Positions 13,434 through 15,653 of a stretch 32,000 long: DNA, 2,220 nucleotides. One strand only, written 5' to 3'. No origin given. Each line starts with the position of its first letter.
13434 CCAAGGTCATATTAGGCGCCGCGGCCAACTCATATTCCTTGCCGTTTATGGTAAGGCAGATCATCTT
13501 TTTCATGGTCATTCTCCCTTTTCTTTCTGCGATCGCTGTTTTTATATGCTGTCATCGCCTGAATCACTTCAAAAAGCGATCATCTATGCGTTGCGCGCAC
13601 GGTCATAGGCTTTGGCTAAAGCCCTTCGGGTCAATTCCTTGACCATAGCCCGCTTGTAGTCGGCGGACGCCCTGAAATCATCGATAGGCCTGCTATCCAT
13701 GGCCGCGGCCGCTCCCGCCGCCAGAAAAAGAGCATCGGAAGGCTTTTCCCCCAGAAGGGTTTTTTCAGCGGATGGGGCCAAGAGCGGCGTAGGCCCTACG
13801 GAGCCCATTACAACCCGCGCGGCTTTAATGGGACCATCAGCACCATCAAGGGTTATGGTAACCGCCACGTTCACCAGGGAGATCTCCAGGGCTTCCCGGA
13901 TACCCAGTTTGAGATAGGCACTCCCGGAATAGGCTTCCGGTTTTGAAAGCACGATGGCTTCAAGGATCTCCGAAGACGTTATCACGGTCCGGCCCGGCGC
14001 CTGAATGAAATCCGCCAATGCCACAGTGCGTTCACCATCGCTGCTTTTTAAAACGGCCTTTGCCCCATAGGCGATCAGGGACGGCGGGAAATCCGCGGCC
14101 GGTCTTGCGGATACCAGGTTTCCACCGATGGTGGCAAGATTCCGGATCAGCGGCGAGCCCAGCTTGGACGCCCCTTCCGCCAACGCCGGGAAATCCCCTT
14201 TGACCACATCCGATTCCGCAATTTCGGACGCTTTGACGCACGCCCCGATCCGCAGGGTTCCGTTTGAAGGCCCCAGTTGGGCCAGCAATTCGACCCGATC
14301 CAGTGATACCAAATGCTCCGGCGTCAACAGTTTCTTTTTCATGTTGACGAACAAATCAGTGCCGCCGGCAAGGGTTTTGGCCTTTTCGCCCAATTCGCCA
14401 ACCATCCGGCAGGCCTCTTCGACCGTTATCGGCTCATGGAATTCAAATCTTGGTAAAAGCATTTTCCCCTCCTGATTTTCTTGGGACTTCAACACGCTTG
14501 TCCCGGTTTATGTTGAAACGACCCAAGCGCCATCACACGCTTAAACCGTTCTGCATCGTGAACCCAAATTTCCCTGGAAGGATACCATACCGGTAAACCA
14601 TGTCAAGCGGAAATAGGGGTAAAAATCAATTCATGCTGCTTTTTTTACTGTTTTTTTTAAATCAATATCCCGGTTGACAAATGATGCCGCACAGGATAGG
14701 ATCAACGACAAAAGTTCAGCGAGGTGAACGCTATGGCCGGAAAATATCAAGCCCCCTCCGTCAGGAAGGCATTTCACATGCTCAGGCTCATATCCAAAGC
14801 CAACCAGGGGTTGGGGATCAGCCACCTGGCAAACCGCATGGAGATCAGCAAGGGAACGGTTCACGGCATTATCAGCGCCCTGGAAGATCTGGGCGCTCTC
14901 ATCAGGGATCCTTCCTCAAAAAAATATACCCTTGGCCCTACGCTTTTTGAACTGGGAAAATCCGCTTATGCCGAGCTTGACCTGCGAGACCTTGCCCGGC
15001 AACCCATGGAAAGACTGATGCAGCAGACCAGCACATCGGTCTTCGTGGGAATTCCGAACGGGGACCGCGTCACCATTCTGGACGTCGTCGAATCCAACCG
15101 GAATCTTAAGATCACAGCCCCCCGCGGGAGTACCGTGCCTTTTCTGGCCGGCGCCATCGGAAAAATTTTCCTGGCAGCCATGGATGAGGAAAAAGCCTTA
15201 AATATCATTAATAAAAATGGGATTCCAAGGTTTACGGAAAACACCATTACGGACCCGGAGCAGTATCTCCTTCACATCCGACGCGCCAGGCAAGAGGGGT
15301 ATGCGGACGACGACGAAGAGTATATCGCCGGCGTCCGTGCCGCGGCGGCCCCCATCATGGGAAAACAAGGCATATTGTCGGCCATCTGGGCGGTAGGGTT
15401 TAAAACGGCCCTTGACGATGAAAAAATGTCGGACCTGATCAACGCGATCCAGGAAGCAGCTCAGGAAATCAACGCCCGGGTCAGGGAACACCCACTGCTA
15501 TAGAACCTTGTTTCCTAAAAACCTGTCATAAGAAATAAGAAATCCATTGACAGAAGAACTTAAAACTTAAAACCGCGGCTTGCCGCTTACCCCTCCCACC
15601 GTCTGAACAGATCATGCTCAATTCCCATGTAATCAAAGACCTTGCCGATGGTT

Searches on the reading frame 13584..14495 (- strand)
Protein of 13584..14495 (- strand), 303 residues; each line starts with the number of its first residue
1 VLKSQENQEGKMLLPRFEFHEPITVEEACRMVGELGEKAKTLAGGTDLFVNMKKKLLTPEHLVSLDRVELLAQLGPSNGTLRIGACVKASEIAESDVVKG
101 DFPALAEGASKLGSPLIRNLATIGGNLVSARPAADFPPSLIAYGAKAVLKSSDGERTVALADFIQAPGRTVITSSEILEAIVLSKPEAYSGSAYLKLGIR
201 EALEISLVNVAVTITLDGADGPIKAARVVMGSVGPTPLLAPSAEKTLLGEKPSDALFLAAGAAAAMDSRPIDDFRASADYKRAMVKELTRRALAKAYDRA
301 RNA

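Call 4: search_protein_families(library=pfam, proteins=[window:13584-14495:-])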
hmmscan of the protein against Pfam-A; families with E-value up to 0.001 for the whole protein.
window:13584-14495:- (303 aa): 2 families
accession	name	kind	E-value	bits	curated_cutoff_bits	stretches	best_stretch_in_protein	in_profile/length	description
PF00941.27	FAD_binding_5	-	2.5e-45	154.8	27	1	16-183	2-167/170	FAD binding domain in molybdopterin dehydrogenase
PF03450.22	CO_deh_flav_C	-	1.1e-21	77.3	25.5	1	196-295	4-101/102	CO dehydrogenase flavoprotein C-terminal domain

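Call 5: search_protein_families(library=ncbifam, proteins=[window:13584-14495:-])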
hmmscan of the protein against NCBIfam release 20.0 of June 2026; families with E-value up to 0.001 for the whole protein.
window:13584-14495:- (303 aa): 8 families
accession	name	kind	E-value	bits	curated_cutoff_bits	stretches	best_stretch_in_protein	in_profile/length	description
NF043083.1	XdhB_XDHase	equivalog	1.5e-59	201.5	310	1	19-300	7-287/289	xanthine dehydrogenase subunit XdhB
NF007427.0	PRK09971.1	equivalog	1.4e-57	195.1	287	1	18-302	6-289/292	xanthine dehydrogenase FAD-binding subunit XdhB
NF041019.1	glyceraldDH_beta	equivalog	6.3e-57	192.9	350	1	12-295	1-279/280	glyceraldehyde dehydrogenase subunit beta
TIGR02963.1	xanthine_xdhA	equivalog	2.1e-45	155.3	467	1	6-292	182-464/468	xanthine dehydrogenase small subunit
TIGR03195.1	4hydrxCoA_B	equivalog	2.7e-35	122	404.55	2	14-128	2-115/321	4-hydroxybenzoyl-CoA reductase subunit beta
TIGR03199.1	pucC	equivalog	4.9e-25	88.3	306.05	1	22-252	1-225/264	xanthine dehydrogenase subunit C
TIGR03312.1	Se_sel_red_FAD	hypoth_equivalog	4.8e-12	45.6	241.5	1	19-285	4-239/257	molybdopterin-dependent oxidoreductase FAD-binding subunit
TIGR02969.1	mam_aldehyde_ox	subfamily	1.1e-09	36.4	1912.3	1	17-254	237-483/1330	aldehyde oxidase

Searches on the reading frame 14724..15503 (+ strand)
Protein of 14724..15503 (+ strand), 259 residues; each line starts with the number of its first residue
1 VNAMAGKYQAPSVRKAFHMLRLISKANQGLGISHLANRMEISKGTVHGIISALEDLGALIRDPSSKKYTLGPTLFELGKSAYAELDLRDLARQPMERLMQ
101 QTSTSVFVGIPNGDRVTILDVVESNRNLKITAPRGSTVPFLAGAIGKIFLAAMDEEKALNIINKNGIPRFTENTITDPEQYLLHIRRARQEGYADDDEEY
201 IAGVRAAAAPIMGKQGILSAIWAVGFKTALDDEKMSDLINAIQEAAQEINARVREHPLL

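Call 4: search_protein_families(library=pfam, proteins=[window:14724-15503:+])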
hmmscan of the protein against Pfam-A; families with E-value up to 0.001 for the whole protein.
window:14724-15503:+ (259 aa): 5 families
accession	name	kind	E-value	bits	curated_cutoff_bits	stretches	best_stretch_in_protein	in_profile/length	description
PF01614.24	IclR_C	-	1.8e-34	119.3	24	1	83-250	5-173/174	Bacterial transcriptional regulator IclR C-terminal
PF09339.16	HTH_IclR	-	1.1e-09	38.3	22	1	12-63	1-52/52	IclR helix-turn-helix domain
PF01047.28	MarR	-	3.4e-05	24.1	24.6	1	16-64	5-52/59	MarR family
PF12802.13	MarR_2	-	0.00018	22.1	27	1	16-63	7-54/61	MarR family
PF08279.18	HTH_11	-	0.00065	20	25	0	17-60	3-46/55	HTH domain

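Call 5: search_protein_families(library=ncbifam, proteins=[window:14724-15503:+])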
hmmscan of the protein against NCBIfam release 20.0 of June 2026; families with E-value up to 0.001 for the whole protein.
window:14724-15503:+ (259 aa): 8 families
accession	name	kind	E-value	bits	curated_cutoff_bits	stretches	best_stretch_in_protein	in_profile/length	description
NF045644.1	TransRegBhcR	equivalog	5.2e-44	150.5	350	1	11-252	23-264/267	HTH-type transcriptional regulator BhcR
NF011671.1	PRK15090.1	equivalog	8e-41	139.9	275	1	10-253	10-253/256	DNA-binding transcriptional regulator KdgR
TIGR02431.1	pcaR_pcaU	subfamily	9.5e-35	120.1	284.75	1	12-251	7-246/248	beta-ketoadipate pathway transcriptional regulators, PcaR/PcaU/PobR family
NF008601.2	PRK11569.1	equivalog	1.5e-26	93.2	380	1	8-251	24-270/276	glyoxylate bypass operon transcriptional repressor IclR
NF007548.0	PRK10163.1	equivalog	2.1e-22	79.5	406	1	11-251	22-263/271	HTH-type transcriptional repressor AllR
NF007341.0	PRK09834.1-3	equivalog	2.6e-09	36.6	269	1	15-255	12-260/274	DNA-binding transcriptional regulator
NF007339.0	PRK09834.1-1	equivalog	3.2e-07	29.9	299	1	13-252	23-265/271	DNA-binding transcriptional regulator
NF007342.0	PRK09834.1-4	equivalog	7.9e-05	21.8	251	1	10-255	11-258/263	DNA-binding transcriptional regulator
